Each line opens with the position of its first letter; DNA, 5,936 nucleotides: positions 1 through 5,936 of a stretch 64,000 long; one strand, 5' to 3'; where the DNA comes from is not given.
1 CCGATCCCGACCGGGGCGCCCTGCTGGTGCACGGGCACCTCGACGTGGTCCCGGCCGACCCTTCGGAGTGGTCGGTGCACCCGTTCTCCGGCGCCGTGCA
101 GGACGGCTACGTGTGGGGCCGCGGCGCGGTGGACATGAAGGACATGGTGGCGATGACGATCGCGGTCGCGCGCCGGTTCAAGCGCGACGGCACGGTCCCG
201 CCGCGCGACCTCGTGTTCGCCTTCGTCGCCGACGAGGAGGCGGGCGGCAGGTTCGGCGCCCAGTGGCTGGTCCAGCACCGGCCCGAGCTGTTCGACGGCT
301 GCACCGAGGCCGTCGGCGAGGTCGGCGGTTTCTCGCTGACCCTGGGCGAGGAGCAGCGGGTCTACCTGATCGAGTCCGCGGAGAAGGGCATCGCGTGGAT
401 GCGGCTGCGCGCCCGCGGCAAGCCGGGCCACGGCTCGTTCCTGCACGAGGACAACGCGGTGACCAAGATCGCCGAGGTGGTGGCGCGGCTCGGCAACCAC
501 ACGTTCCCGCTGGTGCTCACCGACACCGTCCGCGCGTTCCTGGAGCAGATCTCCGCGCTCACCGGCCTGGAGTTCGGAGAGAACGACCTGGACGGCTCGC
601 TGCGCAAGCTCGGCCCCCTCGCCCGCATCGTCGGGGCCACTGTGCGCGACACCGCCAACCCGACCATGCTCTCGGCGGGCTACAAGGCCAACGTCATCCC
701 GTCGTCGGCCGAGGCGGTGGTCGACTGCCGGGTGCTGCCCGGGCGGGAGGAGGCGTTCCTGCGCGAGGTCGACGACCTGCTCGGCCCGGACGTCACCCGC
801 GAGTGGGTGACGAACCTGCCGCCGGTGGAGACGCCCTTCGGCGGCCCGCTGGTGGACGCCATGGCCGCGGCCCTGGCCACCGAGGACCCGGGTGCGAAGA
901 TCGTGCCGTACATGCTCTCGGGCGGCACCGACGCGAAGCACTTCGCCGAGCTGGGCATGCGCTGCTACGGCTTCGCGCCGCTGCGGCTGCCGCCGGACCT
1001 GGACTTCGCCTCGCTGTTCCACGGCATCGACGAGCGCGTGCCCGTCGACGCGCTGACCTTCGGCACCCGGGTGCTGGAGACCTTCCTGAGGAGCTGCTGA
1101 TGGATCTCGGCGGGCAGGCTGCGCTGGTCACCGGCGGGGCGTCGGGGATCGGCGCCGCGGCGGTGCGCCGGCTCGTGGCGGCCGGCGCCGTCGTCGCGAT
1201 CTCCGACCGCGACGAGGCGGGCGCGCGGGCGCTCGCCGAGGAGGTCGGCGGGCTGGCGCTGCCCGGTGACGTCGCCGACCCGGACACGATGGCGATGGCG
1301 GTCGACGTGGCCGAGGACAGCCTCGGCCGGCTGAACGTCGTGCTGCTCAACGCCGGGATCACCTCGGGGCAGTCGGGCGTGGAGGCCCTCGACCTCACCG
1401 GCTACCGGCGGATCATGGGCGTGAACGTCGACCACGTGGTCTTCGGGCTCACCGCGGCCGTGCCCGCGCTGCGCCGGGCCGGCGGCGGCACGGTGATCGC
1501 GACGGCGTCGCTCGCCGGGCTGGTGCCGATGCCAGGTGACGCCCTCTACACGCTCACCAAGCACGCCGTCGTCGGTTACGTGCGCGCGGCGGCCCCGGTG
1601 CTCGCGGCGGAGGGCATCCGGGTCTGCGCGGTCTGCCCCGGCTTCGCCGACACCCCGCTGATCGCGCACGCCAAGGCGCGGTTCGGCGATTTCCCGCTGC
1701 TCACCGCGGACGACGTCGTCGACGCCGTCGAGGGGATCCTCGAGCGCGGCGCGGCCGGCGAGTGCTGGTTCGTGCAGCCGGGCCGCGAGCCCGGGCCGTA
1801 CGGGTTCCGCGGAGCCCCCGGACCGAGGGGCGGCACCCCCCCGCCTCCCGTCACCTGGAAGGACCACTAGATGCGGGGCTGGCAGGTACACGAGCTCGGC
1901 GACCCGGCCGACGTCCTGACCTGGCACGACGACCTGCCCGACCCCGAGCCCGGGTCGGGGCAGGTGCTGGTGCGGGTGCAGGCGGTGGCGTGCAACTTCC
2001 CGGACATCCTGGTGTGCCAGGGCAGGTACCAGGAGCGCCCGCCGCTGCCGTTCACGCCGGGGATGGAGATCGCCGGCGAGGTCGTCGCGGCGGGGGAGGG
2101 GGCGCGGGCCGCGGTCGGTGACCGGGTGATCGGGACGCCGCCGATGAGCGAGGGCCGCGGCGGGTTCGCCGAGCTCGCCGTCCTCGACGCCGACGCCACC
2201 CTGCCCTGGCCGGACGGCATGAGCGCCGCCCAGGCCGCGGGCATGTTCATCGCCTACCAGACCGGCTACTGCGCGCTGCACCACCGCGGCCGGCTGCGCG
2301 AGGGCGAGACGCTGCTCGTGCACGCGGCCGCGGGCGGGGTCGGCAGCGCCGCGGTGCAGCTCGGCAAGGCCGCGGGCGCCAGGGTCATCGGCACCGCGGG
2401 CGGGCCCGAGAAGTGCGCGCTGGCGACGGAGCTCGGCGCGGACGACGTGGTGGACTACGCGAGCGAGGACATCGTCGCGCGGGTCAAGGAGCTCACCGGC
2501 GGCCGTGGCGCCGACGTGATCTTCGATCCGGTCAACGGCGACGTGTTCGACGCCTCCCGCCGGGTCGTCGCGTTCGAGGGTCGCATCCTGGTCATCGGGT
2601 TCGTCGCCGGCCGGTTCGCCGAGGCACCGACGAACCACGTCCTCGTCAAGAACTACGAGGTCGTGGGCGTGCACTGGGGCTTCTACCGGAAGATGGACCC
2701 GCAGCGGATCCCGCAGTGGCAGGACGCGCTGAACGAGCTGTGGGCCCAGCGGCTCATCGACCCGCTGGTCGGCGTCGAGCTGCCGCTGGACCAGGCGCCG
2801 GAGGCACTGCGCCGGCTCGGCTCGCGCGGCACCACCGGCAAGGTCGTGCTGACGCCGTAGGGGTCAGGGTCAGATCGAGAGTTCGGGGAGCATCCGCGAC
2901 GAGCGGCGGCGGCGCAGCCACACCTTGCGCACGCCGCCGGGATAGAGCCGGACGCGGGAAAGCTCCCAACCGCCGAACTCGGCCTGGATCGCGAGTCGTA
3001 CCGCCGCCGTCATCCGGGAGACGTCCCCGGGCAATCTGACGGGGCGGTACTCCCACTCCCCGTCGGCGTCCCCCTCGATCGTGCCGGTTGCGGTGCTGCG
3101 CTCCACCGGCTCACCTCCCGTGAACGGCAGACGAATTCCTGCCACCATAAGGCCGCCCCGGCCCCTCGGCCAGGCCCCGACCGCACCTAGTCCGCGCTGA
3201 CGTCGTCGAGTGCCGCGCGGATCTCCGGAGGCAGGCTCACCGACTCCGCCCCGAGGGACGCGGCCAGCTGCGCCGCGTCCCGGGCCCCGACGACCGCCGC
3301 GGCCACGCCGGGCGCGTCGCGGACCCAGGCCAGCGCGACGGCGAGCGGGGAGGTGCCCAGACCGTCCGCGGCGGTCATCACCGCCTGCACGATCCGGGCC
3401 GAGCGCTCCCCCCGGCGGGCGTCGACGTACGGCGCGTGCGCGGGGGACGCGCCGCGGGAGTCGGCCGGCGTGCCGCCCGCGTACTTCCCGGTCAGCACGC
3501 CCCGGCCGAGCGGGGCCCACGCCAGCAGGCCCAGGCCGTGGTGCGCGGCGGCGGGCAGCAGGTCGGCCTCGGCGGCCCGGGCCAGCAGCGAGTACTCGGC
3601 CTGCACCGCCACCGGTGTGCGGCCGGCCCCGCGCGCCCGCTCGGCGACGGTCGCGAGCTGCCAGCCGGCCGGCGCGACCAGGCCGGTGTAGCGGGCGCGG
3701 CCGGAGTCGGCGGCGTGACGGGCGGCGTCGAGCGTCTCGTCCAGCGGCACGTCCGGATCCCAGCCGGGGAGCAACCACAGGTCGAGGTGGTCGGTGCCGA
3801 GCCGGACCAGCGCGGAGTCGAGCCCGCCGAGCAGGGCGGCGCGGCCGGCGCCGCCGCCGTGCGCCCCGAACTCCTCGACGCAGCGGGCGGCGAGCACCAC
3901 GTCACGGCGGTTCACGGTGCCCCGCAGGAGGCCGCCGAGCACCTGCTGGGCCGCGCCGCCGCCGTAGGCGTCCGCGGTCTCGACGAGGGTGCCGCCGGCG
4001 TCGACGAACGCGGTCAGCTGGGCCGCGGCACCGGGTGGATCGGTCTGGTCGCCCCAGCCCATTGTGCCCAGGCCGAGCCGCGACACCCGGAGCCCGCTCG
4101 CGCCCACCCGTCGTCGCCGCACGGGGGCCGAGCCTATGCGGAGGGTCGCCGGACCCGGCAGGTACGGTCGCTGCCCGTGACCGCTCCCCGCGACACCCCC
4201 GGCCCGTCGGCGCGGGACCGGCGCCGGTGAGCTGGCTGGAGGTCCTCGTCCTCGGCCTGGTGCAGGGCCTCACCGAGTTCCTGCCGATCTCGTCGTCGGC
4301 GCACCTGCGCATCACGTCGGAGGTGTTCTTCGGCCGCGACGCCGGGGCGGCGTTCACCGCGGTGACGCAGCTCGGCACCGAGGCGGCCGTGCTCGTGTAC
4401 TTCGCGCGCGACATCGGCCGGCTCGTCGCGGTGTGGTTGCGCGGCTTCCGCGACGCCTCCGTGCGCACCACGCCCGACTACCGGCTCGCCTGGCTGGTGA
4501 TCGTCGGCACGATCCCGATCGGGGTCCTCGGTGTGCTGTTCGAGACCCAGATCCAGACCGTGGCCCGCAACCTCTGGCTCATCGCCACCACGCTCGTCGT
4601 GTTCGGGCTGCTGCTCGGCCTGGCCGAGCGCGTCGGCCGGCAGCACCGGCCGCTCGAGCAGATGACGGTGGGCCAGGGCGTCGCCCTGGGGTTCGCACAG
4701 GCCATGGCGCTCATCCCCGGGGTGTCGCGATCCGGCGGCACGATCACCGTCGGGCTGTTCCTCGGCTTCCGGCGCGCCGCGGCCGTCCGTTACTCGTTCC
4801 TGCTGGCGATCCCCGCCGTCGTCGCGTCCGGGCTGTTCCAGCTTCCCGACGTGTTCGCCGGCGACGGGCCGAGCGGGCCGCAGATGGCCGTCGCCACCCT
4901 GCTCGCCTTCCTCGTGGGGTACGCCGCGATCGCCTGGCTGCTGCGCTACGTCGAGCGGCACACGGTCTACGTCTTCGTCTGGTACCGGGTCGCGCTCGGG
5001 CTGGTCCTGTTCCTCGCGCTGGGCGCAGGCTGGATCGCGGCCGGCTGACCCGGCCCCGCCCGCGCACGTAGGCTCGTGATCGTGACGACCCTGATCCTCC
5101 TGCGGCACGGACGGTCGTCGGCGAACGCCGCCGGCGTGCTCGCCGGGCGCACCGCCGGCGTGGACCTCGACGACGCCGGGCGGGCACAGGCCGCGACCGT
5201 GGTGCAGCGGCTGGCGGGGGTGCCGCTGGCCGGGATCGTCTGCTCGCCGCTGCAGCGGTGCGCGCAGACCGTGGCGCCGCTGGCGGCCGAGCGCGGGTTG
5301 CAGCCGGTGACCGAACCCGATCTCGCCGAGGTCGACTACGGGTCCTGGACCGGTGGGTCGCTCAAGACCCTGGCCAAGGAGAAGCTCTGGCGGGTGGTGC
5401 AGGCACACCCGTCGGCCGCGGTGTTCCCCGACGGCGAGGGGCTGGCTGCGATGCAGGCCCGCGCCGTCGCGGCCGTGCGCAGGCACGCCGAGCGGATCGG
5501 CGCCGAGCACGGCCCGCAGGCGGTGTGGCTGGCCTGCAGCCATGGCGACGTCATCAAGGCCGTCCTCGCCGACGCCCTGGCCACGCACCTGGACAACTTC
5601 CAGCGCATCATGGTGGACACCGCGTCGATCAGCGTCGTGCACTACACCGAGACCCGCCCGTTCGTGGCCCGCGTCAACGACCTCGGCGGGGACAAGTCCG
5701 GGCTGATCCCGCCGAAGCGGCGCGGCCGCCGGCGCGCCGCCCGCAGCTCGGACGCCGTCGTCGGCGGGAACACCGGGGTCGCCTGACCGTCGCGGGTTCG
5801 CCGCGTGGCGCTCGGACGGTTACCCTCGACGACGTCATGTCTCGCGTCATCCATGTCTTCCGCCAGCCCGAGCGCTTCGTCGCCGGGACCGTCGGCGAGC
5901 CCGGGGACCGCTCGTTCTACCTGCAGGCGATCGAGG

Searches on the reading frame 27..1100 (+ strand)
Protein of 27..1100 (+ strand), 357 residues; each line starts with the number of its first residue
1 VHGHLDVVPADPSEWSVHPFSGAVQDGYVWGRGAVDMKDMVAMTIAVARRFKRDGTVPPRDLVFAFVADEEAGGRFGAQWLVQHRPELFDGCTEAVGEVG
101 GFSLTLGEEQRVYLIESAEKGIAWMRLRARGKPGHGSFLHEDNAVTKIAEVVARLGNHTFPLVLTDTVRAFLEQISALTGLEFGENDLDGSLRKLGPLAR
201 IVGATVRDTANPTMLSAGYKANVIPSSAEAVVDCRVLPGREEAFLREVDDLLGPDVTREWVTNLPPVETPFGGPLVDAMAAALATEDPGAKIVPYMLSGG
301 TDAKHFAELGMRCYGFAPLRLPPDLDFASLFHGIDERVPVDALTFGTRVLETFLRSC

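Call 67: search_protein_families(library=pfam, proteins=[window:27-1100:+], max_evalue=0.00001)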
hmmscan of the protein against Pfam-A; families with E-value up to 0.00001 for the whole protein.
window:27-1100:+ (357 aa): 3 families
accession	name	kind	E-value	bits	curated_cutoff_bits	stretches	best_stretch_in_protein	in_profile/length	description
PF01546.33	Peptidase_M20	-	2.6e-34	119.4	24.6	1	2-355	3-205/206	Peptidase family M20/M25/M40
PF07687.19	M20_dimer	-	3.3e-15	56.4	21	1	118-245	2-92/107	Peptidase dimerisation domain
PF04389.22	Peptidase_M28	-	1.4e-07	31.9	21.3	1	2-85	18-81/193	Peptidase family M28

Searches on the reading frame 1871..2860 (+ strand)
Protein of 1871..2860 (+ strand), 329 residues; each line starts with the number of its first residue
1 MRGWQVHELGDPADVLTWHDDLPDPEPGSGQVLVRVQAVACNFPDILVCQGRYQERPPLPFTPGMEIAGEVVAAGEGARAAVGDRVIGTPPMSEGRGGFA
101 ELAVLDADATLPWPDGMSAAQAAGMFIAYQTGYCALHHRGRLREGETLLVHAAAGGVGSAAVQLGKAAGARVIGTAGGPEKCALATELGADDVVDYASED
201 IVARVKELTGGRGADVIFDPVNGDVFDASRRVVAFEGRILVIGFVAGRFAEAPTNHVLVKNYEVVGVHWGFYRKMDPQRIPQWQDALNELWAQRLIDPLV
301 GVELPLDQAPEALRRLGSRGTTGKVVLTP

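Call 67: search_protein_families(library=pfam, proteins=[window:1871-2860:+], max_evalue=0.00001)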
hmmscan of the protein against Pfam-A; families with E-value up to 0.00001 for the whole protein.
window:1871-2860:+ (329 aa): 3 families
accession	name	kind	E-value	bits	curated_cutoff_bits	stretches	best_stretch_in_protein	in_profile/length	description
PF00107.32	ADH_zinc_N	-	7.4e-31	107.2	31.8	1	156-274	1-117/129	Zinc-binding dehydrogenase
PF13602.12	ADH_zinc_N_2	-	1.7e-19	71.5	27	1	188-327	1-134/134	Zinc-binding dehydrogenase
PF08240.17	ADH_N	-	1.1e-16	61.3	23.5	1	28-115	1-104/104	Alcohol dehydrogenase GroES-like domain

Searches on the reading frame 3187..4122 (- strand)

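Call 67: search_protein_families(library=pfam, proteins=[window:3187-4122:-], max_evalue=0.00001)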
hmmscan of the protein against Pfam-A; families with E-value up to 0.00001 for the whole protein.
window:3187-4122:- (311 aa): 1 family
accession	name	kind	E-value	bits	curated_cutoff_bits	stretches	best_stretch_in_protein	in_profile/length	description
PF00248.27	Aldo_ket_red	-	6.7e-48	163.7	24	1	15-308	1-289/291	Aldo/keto reductase family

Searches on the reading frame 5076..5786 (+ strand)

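Call 67: search_protein_families(library=pfam, proteins=[window:5076-5786:+], max_evalue=0.00001)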
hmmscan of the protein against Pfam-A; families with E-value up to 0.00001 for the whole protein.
window:5076-5786:+ (236 aa): 1 family
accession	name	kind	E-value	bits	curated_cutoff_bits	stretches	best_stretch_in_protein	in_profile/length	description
PF00300.27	His_Phos_1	-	1.4e-47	162.3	21.7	1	6-202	1-193/194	Histidine phosphatase superfamily (branch 1)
